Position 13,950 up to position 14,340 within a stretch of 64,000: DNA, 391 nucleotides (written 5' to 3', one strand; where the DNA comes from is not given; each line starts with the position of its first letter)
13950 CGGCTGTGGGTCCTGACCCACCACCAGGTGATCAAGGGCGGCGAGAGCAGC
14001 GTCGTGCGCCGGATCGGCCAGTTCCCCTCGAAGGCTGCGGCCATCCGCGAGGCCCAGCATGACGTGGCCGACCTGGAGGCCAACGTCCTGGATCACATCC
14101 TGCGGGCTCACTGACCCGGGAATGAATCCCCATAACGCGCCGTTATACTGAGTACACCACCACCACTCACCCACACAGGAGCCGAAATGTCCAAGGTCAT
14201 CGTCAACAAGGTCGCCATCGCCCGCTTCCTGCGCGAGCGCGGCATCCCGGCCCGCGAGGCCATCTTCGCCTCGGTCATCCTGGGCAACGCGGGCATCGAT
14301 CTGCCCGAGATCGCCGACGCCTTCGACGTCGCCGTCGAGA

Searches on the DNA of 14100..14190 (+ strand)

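Call 33: search_dna_similar(query=window:14100-14190:+, collection=phages, mode=distant, max_rows=60, rows=spread, max_evalue=0.001)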
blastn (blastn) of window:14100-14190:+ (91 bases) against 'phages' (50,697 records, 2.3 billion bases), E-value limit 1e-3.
Records with a match: 203; places in all: 1145; records where one place covers at least 80% of the query: 203.
Best place of each record, by identity: >=99% 130; 95-99% 64; 90-95% 9.
By first word of the organism name: Mycobacterium 202; Mycolicibacterium 1.
By host as written in the record: Mycobacterium smegmatis mc2 155 157; Mycobacterium smegmatis mc#155 23; Mycobacterium sp. 6; - 4; Mycobacterium smegmatis mc2155 4; Mycobacterium smegmatius mc2 155 3; Mycobacterium 2; Mycobacterium smegmatis SN2 2; and 2 more.
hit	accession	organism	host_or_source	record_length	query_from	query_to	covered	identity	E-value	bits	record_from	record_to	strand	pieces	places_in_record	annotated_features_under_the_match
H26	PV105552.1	Mycobacterium phage Asterius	Mycobacterium smegmatis mc#155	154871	1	91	100%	100.0%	2e-39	165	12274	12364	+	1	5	38: hypothetical protein | 39: hypothetical protein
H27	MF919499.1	Mycobacterium phage Daffodil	Mycobacterium smegmatis mc2 155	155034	1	91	100%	100.0%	2e-39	165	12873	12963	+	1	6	hypothetical protein (x2)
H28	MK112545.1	Mycobacterium phage Khaleesi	Mycobacterium smegmatis mc2 155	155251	1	91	100%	100.0%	2e-39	165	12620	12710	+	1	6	37: hypothetical protein | 38: hypothetical protein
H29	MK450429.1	Mycobacterium phage Bipolarisk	Mycobacterium smegmatis mc2 155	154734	1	91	100%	100.0%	2e-39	165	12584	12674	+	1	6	37: hypothetical protein | 38: hypothetical protein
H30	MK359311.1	Mycobacterium phage SmallFry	Mycobacterium smegmatis mc2 155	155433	1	91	100%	100.0%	2e-39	165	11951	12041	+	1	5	37: hypothetical protein | 38: hypothetical protein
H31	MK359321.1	Mycobacterium phage Phusco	Mycobacterium smegmatis mc2 155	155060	1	91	100%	100.0%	2e-39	165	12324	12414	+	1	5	38: hypothetical protein | 39: hypothetical protein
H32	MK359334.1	Mycobacterium phage Delilah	Mycobacterium smegmatis mc2 155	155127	1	91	100%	100.0%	2e-39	165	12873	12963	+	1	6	38: hypothetical protein | 39: hypothetical protein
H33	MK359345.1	Mycobacterium phage QBert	Mycobacterium smegmatis mc2 155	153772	1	91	100%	100.0%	2e-39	165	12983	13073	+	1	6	35: hypothetical protein | 36: hypothetical protein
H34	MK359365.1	Mycobacterium phage Loanshark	Mycobacterium smegmatis mc2 155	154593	1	91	100%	100.0%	2e-39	165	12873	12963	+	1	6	38: hypothetical protein | 39: hypothetical protein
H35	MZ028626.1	Mycobacterium phage Latch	Mycobacterium smegmatis mc#155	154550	1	91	100%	100.0%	2e-39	165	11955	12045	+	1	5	37: hypothetical protein | 38: hypothetical protein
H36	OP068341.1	Mycobacterium phage Maby2021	Mycobacterium smegmatis mc2 155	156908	1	91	100%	100.0%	2e-39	165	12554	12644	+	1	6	38: hypothetical protein | 39: hypothetical protein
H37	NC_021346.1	Mycobacterium phage Gizmo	Mycobacterium smegmatis mc2 155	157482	1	91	100%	100.0%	2e-39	165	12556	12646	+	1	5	39: hypothetical protein | 40: hypothetical protein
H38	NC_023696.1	Mycobacterium phage Dandelion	Mycobacterium smegmatis mc2 155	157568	1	91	100%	100.0%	2e-39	165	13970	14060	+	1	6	41: hypothetical protein | 42: hypothetical protein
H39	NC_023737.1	Mycobacterium phage Pleione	Mycobacterium smegmatis mc2 155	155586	1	91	100%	100.0%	2e-39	165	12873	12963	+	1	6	40: hypothetical protein | 41: hypothetical protein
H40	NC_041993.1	Mycobacterium phage Sebata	Mycobacterium smegmatis mc2 155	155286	1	91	100%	100.0%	2e-39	165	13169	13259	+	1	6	38: hypothetical protein | 39: hypothetical protein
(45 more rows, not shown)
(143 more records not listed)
